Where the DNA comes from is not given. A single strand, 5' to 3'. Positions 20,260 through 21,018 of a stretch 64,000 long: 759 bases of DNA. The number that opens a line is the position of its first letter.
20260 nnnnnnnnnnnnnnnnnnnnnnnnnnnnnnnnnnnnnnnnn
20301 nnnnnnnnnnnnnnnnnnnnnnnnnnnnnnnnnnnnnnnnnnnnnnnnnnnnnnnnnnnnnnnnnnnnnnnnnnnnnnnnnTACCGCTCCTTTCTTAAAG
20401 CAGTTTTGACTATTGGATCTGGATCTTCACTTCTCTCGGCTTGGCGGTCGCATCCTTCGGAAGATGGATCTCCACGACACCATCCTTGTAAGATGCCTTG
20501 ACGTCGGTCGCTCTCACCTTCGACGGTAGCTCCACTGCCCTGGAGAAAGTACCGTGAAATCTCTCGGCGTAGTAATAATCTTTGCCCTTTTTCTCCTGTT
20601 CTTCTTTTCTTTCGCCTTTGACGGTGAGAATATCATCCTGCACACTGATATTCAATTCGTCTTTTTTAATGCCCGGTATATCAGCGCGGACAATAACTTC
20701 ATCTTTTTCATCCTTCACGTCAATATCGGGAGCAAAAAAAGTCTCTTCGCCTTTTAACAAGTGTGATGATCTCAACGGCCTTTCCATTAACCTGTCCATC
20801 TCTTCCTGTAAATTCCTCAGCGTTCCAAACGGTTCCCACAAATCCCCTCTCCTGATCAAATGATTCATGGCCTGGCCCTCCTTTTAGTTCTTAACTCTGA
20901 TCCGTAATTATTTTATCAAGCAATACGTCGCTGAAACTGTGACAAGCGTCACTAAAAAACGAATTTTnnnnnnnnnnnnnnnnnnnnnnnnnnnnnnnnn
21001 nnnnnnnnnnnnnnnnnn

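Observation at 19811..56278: Three CRP-type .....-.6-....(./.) sites, one a perfect 28-bp palindrome, connect a resident Crp/Fnr regulator to the stress genes and the cytochrome cluster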

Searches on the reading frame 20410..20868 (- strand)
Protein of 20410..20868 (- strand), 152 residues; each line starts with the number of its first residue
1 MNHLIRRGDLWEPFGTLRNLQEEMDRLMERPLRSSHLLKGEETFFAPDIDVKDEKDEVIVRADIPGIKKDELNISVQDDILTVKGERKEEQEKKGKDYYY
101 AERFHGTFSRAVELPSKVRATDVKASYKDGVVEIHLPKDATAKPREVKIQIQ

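Call 6: search_protein_families(library=pfam, proteins=[window:20410-20868:-])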
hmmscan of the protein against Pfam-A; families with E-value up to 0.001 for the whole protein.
window:20410-20868:- (152 aa): 2 families
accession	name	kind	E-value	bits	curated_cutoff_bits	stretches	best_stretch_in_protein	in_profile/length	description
PF00011.27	HSP20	-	1.3e-24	86.7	20.8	1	50-151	1-101/102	Hsp20/alpha crystallin family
PF17886.7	ArsA_HSP20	-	2.5e-07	30.6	22.5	1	56-135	2-62/63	HSP20-like domain found in ArsA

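Call 46: find_homologous_proteins(query=window:20410-20868:-, max_evalue=1e-20)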
Query window:20410-20868:- (152 aa): 37 proteins with E <= 1e-20 among 81 candidates.
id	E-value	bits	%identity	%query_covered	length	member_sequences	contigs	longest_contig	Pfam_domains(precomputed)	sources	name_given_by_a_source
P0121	5.5e-94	330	100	100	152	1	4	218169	PF27746.1,PF00011.28,PF17886.8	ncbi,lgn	-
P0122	1.9e-53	198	65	97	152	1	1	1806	PF27746.1,PF00011.28,PF17886.8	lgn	-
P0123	2.3e-52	195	61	99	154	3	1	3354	PF27746.1,PF00011.28,PF17886.8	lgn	-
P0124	3.1e-51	191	60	97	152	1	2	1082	PF27746.1,PF00011.28,PF17886.8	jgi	jgi:HSP20 family protein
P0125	4.4e-49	184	57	99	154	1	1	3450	PF27746.1,PF00011.28,PF17886.8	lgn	-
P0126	1.0e-45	173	69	73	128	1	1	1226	PF27746.1,PF00011.28,PF17886.8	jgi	jgi:HSP20 family protein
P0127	6.4e-44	168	53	100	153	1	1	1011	PF27746.1,PF00011.28,PF17886.8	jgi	-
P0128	1.1e-42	164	58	99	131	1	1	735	PF27746.1,PF00011.28,PF17886.8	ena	-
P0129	1.0e-41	160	52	99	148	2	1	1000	PF27746.1,PF00011.28,PF17886.8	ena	-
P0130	2.7e-39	153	50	100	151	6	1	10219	PF27746.1,PF00011.28,PF17886.8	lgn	-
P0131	2.8e-34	136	45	100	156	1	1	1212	PF00011.28,PF17886.8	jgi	-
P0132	7.3e-34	135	44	100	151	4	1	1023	PF27746.1,PF00011.28,PF17886.8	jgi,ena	-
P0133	9.7e-29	118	43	92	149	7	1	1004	PF27746.1,PF00011.28,PF04969.23,PF17886.8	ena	-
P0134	1.1e-28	118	44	91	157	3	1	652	PF27746.1,PF00011.28,PF17886.8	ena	-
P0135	1.4e-27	115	44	91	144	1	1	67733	PF27746.1,PF00011.28,PF17886.8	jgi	jgi:HSP20 family protein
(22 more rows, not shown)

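Call 47: find_encoding_contigs(protein=P0121, flank=1000, max_places=4)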
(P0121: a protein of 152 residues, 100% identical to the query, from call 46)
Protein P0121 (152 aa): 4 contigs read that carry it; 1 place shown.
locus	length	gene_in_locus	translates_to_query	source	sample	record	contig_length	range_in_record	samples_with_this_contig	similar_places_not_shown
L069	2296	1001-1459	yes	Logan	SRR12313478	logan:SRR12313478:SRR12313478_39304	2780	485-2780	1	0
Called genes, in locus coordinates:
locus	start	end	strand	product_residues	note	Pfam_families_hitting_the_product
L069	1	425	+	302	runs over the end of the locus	?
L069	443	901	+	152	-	PF11026:DUF2721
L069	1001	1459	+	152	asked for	PF27746:Small_heat_shock_put (weak), PF00011:HSP20, PF17886:ArsA_HSP20 (weak)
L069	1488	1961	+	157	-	PF00210:Ferritin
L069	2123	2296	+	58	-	?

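Call 48: find_encoding_contigs(protein=P0122, flank=3000, max_places=3)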
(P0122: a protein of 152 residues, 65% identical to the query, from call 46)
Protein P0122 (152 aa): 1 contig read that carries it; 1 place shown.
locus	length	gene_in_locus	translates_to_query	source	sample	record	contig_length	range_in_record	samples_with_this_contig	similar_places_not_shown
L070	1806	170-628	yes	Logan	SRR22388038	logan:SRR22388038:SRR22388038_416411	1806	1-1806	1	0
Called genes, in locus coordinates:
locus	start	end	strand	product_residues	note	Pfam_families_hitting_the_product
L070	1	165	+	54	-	?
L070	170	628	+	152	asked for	PF27746:Small_heat_shock_put (weak), PF00011:HSP20, PF17886:ArsA_HSP20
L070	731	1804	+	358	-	?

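Call 49: find_encoding_contigs(protein=P0123, flank=3000, max_places=3)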
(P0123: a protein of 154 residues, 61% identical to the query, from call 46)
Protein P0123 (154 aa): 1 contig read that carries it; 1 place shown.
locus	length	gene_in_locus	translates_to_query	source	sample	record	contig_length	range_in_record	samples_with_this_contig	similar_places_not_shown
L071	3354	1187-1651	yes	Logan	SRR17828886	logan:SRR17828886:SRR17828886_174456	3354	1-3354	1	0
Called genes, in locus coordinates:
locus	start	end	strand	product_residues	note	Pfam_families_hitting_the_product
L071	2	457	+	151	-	?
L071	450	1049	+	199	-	PF01545:Cation_efflux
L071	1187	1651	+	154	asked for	PF27746:Small_heat_shock_put (weak), PF00011:HSP20, PF17886:ArsA_HSP20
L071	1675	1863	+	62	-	PF11154:DUF2934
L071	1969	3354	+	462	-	?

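Call 50: find_encoding_contigs(protein=P0125, flank=3000, max_places=3)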
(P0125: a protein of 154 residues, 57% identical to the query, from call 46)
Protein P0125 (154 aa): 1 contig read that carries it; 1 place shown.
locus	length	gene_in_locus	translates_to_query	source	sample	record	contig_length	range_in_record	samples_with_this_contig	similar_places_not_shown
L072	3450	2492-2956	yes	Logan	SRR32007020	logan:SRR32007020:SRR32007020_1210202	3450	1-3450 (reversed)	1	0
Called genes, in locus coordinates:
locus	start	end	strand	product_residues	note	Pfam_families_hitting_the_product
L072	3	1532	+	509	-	?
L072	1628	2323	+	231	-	PF05050:Methyltransf_21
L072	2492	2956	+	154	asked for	PF27746:Small_heat_shock_put (weak), PF00011:HSP20, PF17886:ArsA_HSP20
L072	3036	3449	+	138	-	?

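Call 51: find_encoding_contigs(protein=P0130, flank=4000, max_places=3)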
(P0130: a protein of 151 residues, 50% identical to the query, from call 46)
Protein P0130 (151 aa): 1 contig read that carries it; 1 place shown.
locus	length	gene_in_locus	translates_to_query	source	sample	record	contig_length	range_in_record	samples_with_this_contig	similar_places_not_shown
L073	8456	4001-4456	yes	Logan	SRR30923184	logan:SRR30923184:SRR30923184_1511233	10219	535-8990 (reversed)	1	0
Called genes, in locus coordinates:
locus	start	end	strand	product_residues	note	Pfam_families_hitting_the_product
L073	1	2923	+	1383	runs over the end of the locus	?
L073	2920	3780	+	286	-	-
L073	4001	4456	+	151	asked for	PF27746:Small_heat_shock_put, PF00011:HSP20, PF17886:ArsA_HSP20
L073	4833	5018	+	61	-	-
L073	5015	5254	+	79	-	-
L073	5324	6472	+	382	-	PF18854:baeRF_family10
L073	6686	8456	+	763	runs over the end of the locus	-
